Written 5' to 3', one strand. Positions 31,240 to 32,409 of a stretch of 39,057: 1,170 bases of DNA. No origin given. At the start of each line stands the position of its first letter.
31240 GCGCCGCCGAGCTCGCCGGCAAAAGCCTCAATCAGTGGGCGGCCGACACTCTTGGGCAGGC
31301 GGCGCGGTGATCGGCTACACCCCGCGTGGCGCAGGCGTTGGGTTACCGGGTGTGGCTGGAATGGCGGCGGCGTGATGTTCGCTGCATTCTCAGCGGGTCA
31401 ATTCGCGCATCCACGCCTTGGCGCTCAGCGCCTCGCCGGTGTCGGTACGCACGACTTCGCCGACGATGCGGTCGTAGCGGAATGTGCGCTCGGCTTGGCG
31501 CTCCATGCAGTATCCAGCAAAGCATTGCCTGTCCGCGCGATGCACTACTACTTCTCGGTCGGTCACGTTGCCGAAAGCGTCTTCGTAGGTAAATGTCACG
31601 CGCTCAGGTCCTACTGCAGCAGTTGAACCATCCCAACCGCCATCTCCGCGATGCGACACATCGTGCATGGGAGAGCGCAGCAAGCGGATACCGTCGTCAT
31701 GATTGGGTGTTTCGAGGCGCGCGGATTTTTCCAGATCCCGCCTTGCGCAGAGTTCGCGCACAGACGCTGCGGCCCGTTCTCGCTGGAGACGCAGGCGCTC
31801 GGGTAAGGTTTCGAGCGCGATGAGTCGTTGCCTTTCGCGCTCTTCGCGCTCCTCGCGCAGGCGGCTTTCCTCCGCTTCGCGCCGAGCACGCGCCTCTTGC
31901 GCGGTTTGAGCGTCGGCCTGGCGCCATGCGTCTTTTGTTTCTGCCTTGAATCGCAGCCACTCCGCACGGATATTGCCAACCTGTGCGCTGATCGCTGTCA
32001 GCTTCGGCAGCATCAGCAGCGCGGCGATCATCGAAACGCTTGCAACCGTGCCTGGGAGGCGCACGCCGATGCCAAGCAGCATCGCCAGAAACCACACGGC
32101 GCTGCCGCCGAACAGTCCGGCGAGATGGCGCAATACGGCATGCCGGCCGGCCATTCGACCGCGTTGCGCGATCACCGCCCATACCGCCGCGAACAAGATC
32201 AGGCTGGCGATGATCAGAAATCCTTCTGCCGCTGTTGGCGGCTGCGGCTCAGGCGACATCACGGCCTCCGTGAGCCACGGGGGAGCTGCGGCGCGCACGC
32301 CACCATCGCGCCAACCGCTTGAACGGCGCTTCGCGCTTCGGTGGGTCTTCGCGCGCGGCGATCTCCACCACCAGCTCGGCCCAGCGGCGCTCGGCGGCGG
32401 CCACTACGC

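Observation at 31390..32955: Three unrecognised genes welded to the repressor gene in the rex-like slot: candidate undescribed prophage-expressed defence/exclusion system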

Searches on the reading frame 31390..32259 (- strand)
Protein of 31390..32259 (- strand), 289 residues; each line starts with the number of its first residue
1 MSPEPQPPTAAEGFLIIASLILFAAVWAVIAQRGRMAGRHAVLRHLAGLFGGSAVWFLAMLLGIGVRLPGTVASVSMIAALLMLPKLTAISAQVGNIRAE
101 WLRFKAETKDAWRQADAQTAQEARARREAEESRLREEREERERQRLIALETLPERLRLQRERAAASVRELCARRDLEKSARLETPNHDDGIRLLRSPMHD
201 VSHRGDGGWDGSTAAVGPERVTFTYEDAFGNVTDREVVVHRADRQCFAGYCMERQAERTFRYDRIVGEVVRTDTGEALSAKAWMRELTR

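Call 7: search_protein_families(library=pfam, proteins=[window:31390-32259:-], max_evalue=1)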
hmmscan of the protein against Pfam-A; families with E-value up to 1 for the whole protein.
window:31390-32259:- (289 aa): 1 family
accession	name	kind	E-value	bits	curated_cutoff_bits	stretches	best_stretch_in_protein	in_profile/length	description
PF13280.12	WYL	-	8.3e-05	23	21.8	1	214-265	9-65/70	WYL domain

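Call 8: search_protein_families(library=padloc, proteins=[window:31390-32259:-], max_evalue=1)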
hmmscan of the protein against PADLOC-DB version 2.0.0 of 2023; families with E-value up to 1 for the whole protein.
window:31390-32259:- (289 aa): 2 families
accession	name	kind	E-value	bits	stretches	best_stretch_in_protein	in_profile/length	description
PDLC01457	WYL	-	9.2e-07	26.7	1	218-270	137-193/229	"CAS-I,CAS-II,CAS-III,CAS-IV,CAS-V,CAS-VI; associated_signaling"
PDLC03787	RTasWYL-YodC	-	0.0017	15.5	1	224-265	295-344/354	DRT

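Call 9: search_protein_families(library=phrogs, proteins=[window:31390-32259:-], max_evalue=1)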
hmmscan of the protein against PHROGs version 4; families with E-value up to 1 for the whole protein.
window:31390-32259:- (289 aa): 4 families
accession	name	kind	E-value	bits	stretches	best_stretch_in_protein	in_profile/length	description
phrog_6785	-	unknown function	7.9e-11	42.4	1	218-285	37-104/396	-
phrog_2561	-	DNA, RNA and nucleotide metabolism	2.6e-05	25.5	1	221-277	5-61/167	DNA ligase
phrog_22637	-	tail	0.27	11.9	1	112-167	117-171/264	pilot protein for DNA ejection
phrog_27629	-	unknown function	0.45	11.8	0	115-144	59-88/99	-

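Call 12: find_encoding_contigs(protein=window:31390-32259:-, flank=10000, max_places=6)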
Protein window:31390-32259:- (289 aa): 13 contigs read that carry it; 6 places shown.
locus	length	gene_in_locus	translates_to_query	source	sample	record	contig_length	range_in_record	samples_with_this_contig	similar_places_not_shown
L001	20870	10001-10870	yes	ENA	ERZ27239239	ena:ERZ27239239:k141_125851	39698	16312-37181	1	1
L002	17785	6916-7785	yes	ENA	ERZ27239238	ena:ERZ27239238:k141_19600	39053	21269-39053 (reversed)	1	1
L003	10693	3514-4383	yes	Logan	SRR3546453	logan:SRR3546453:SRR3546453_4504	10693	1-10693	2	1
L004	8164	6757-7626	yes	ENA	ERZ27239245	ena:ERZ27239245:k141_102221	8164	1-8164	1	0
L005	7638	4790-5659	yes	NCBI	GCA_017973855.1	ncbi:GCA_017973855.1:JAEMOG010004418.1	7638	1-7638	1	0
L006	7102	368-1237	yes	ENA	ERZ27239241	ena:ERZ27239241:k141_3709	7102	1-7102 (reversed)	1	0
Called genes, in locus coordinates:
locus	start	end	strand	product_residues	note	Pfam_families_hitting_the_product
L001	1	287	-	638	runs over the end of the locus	PF05876:GpA_ATPase, PF20454:GpA_nuclease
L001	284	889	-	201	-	-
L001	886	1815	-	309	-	PF04383:KilA-N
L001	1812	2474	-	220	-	-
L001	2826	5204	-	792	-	PF13362:Toprim_3 (faint), PF13662:Toprim_4 (weak), PF05272:VapE-like_dom (weak), PF19263:DUF5906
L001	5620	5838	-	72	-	-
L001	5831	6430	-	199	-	PF06892:Phage_CP76 (weak)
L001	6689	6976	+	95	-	-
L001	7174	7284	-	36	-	-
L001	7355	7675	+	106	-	-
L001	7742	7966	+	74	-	-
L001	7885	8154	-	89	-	-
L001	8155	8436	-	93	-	-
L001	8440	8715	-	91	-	-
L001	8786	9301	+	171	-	-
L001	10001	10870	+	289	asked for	-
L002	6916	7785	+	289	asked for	-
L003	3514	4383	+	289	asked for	-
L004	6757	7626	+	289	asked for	-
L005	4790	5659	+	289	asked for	-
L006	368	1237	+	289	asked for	-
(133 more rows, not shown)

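Call 13: find_homologous_proteins(query=window:31390-32259:-, max_evalue=0.001)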
Query window:31390-32259:- (289 aa): 2 proteins with E <= 0.001 among 7791 candidates.
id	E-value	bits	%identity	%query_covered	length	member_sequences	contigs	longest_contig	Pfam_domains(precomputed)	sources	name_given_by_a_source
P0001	4.9e-184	628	100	100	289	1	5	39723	-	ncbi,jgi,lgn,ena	jgi:hypothetical protein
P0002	1.5e-118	413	67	100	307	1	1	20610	PF13280.13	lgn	-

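Call 14: find_encoding_contigs(protein=P0002, flank=10000, max_places=6)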
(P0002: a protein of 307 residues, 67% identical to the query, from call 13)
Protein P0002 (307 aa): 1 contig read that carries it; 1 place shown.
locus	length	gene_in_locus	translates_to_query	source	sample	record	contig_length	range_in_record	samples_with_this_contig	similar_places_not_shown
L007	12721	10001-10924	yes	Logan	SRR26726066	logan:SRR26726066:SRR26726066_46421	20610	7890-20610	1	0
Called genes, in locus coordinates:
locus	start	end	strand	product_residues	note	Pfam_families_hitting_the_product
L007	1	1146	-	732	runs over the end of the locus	PF05876:GpA_ATPase, PF20454:GpA_nuclease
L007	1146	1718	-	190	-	-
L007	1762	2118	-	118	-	-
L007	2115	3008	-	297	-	PF02498:Bro-N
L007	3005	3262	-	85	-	-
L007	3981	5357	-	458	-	PF05272:VapE-like_dom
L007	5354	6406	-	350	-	PF01807:Zn_ribbon_DnaG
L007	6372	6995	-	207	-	-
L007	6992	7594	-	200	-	-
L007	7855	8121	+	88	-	-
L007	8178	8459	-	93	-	PF15943:YdaS_toxin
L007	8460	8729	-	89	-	PF15943:YdaS_toxin (faint)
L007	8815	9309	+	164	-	-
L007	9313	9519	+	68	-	-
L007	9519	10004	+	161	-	-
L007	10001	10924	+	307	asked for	PF13280:WYL (weak)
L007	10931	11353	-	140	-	PF15970:HicB-like_2, PF15919:HicB_lk_antitox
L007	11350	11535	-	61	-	PF07927:HicA_toxin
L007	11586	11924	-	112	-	PF15919:HicB_lk_antitox, PF15970:HicB-like_2, PF21748:UPF0150 (weak), PF05534:HicB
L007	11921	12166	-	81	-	-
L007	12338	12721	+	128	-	?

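Call 54: search_solved_structures(query=window:31390-32259:-, max_evalue=10, show_alignments=2)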
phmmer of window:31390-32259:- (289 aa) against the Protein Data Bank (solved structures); distinct sequences matched with E-value up to 10: 6.
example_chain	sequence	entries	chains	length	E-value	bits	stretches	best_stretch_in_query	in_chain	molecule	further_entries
9wqv_M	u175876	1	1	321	0.0077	19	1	7-97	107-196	Reaction center protein M chain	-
8p94_I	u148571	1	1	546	0.73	12.5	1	86-153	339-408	Src substrate cortactin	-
8j8p_R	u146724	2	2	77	1.3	11.7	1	103-147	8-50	RTF1-like protein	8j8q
7et3_1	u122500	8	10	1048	1.8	11.2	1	113-211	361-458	ORFL92C_UL32 | Large structural phosphoprotein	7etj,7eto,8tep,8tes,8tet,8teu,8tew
9lts_M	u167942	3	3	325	6.6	9.4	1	6-97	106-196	Reaction center protein M chain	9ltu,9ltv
8yy9_M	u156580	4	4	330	7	9.3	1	6-97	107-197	Reaction center protein M chain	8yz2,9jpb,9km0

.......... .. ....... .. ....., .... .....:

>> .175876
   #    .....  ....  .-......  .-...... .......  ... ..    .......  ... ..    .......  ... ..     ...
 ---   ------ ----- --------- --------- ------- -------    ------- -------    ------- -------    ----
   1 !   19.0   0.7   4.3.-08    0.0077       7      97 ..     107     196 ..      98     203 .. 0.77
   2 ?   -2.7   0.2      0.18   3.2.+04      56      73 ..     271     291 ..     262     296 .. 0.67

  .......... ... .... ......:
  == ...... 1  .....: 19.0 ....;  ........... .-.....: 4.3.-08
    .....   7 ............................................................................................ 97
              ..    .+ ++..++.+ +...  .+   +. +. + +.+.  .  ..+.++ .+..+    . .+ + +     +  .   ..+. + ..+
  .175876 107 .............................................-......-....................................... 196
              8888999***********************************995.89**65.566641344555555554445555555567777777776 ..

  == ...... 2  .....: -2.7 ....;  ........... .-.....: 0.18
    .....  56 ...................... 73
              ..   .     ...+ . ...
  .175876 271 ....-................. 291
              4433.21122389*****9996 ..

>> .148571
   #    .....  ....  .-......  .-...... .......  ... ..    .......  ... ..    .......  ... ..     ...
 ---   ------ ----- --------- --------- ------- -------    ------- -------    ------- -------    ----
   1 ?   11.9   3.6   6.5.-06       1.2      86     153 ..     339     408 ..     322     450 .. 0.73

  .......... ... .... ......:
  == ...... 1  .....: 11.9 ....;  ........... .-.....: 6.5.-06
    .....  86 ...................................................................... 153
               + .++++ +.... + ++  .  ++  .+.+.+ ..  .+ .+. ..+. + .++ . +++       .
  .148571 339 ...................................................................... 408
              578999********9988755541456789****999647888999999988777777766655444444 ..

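Call 60: find_related_loci(query=window:31390-32259:-, collection=viral_contigs, flank=6000)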
Query window:31390-32259:- (289 aa) in viral_contigs; peptide patterns used: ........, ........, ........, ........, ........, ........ (x = any residue, [..] = any of these).
4 stretches matched a pattern, but none encodes a relative of the query by tblastn (E <= 1e-3).

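Call 74: predict_structure(alignment_id=A7)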
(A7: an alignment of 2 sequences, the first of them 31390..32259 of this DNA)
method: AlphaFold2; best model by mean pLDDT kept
length: 289 residues; sequences in the alignment: 2
mean_pLDDT: 57.0   pTM: 0.27
mean pLDDT of the five models: 57.0, 57.0, 56.7, 55.4, 53.8
residues with pLDDT >= 90: 17; 70-90: 48; 50-70: 105; < 50: 119
segments of 3 or more residues with pLDDT < 50: 64-70, 72-74, 84-93, 184-217, 227-231, 235-242, 244-253, 255-284, 286-289
pLDDT, mean of each block of 10 residues (from residue 1): 55 66 66 52 55 60 48 52 49 58 75 81 91 92 77 68 69 70 42 36 33 44 48 49 47 44 35 43 47
secondary structure, 60 per line:
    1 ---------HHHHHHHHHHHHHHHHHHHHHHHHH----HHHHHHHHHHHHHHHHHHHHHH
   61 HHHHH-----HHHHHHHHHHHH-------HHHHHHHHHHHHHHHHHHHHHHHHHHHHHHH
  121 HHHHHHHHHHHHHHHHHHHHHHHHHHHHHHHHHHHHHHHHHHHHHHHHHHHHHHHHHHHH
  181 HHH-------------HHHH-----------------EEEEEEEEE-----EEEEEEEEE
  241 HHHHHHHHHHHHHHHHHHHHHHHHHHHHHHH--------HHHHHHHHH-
elements in order: H10-34 H39-65 H71-82 H90-183 H197-200 E218-226 E232-240 H241-271 H280-288

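Call 90: search_dna_similar(query=window:31390-32259:-, collection=phages, mode=protein, max_evalue=0.01, max_rows=25)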
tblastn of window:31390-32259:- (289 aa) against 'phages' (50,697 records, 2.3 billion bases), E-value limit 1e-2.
Records with a match: 6; places in all: 6; records where one place covers at least 80% of the query: 0.
Best place of each record, by identity: <60% 6.
By first word of the organism name: Stenotrophomonas 4; Yersinia 2.
By host as written in the record: Stenotrophomonas maltophilia 2; Yersinia enterocolitica 2; Stenotrophomonas maltophilia CEMTC 2355 1; Stenotrophomonas maltophilia 18 1.
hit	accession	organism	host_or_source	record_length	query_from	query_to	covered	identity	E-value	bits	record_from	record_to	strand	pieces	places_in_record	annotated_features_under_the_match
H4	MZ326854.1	Stenotrophomonas phage Ptah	Stenotrophomonas maltophilia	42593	223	280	20%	49.2%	6e-5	50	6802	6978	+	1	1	hypothetical protein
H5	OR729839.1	Stenotrophomonas phage StenM_174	Stenotrophomonas maltophilia CEMTC 2355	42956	223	280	20%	49.2%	7e-5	50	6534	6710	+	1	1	hypothetical protein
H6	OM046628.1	Yersinia phage vB_YenM_201.16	Yersinia enterocolitica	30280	219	284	23%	41.8%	3e-7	57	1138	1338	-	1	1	hypothetical protein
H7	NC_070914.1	Yersinia phage vB_YenM_201.16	Yersinia enterocolitica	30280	219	284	23%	41.8%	3e-7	57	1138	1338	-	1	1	hypothetical protein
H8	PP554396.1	Stenotrophomonas phage Stm18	Stenotrophomonas maltophilia 18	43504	223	280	20%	44.1%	4e-3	45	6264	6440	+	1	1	hypothetical protein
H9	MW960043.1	Stenotrophomonas phage BUCT609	Stenotrophomonas maltophilia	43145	223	278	19%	45.6%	8e-3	44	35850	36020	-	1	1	hypothetical protein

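Call 91: get_annotated_region(hit=H6, flank=3500)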
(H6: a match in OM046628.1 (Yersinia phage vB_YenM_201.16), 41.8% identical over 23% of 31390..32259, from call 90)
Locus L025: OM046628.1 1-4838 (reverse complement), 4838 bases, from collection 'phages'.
description: Yersinia phage vB_YenM_201.16, complete genome.
organism: Yersinia phage vB_YenM_201.16 (NCBI taxid 2918921)
taxonomy: Viruses; Duplodnaviria; Heunggongvirae; Uroviricota; Caudoviricetes; Peduoviridae; Duonihilunusvirus; Duonihilunusvirus YenM20116
host: Yersinia enterocolitica; source: -; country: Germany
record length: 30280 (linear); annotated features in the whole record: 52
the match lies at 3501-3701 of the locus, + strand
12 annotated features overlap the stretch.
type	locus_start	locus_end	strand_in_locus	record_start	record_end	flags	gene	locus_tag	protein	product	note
CDS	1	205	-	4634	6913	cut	-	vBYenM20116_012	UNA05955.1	replication protein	replication protein GpA, endonuclease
CDS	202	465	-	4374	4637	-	-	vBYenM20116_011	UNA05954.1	relication initiation protein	-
CDS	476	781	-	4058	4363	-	-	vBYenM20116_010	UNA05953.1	hypothetical protein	-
CDS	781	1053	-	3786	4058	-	-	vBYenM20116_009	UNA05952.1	hypothetical protein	-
CDS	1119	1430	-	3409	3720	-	-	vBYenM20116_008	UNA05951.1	replication protein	replication protein GpB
CDS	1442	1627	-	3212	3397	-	-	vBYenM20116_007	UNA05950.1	replication protein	-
CDS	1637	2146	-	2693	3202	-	-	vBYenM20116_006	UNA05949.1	activator protein cII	-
CDS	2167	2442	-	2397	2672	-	-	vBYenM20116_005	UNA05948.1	Cox protein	Cox (control of excision) protein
CDS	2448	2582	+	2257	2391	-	-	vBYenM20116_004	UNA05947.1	hypothetical protein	-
CDS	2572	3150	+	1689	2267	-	-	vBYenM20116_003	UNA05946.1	repressor protein cI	-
CDS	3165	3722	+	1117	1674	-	-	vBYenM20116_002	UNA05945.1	hypothetical protein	-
CDS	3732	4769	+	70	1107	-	-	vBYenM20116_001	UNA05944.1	integrase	-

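Call 92: get_annotated_region(hit=H4, flank=3500)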
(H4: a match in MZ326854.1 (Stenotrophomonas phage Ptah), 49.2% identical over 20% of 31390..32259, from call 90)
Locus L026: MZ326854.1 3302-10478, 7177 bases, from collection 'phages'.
description: Stenotrophomonas phage Ptah, complete genome.
organism: Stenotrophomonas phage Ptah (NCBI taxid 2859657)
taxonomy: Viruses; Duplodnaviria; Heunggongvirae; Uroviricota; Caudoviricetes; Autographiviridae
host: Stenotrophomonas maltophilia; source: wastewater collected; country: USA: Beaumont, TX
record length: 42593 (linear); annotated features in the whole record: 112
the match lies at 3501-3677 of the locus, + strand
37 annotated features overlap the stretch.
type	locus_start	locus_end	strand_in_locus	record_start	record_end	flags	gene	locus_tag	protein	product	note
CDS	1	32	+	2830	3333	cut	-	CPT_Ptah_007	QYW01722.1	hypothetical protein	-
regulatory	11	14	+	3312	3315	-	-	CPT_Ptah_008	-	ribosome_binding_site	-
CDS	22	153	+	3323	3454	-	-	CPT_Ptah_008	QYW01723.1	hypothetical protein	-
regulatory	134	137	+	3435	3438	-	-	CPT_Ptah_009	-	ribosome_binding_site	-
CDS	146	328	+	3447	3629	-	-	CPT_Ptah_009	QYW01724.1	hypothetical protein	-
regulatory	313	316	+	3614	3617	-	-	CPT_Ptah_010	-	ribosome_binding_site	-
CDS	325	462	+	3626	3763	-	-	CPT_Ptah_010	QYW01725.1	hypothetical protein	-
regulatory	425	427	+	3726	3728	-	-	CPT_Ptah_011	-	ribosome_binding_site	-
CDS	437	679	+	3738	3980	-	-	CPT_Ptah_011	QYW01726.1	hypothetical protein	-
regulatory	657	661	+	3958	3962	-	-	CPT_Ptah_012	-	ribosome_binding_site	-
CDS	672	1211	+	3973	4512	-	-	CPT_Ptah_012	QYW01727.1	hypothetical protein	-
regulatory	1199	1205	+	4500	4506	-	-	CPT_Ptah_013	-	ribosome_binding_site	-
CDS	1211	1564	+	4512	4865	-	-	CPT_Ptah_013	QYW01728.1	hypothetical protein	-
regulatory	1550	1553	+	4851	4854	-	-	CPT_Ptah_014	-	ribosome_binding_site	-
CDS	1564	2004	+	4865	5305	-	-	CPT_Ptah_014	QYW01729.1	hypothetical protein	-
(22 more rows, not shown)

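Call 103: search_protein_families(library=ncbifam, proteins=[window:31390-32259:-, L025:3165-3722:+], max_evalue=0.1)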
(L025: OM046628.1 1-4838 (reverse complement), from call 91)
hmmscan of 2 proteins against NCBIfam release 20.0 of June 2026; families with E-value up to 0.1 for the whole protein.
window:31390-32259:- (289 aa): 0 families

L025:3165-3722:+ (185 aa): 0 families

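Call 104: search_protein_families(library=pfam, proteins=[L025:3165-3722:+, L026:3489-3698:+], max_evalue=0.1)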
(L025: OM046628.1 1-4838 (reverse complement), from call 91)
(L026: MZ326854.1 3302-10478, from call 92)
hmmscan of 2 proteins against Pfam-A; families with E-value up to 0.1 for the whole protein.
L025:3165-3722:+ (185 aa): 1 family
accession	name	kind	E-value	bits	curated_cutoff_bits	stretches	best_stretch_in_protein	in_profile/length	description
PF13280.12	WYL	-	1e-06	29.1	21.8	1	115-163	16-69/70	WYL domain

L026:3489-3698:+ (69 aa): 1 family
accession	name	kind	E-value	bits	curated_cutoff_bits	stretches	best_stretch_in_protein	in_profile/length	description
PF13280.12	WYL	-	0.00087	19.7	21.8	1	4-48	17-66/70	WYL domain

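Call 106: search_dna_similar(query=window:31390-32259:-, collection=plasmids, mode=protein, max_evalue=0.001, max_rows=10)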
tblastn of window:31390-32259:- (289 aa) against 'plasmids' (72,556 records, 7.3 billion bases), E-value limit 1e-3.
No match.

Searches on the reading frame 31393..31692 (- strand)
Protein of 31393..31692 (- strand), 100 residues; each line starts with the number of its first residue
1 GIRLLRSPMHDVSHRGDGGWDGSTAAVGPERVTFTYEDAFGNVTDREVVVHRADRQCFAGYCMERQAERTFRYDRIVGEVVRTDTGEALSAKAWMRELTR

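Call 57: find_homologous_proteins(query=window:31393-31692:-, max_evalue=1)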
Query seq(100 aa): 3 candidates shared short words with the query, none scored E <= 1.
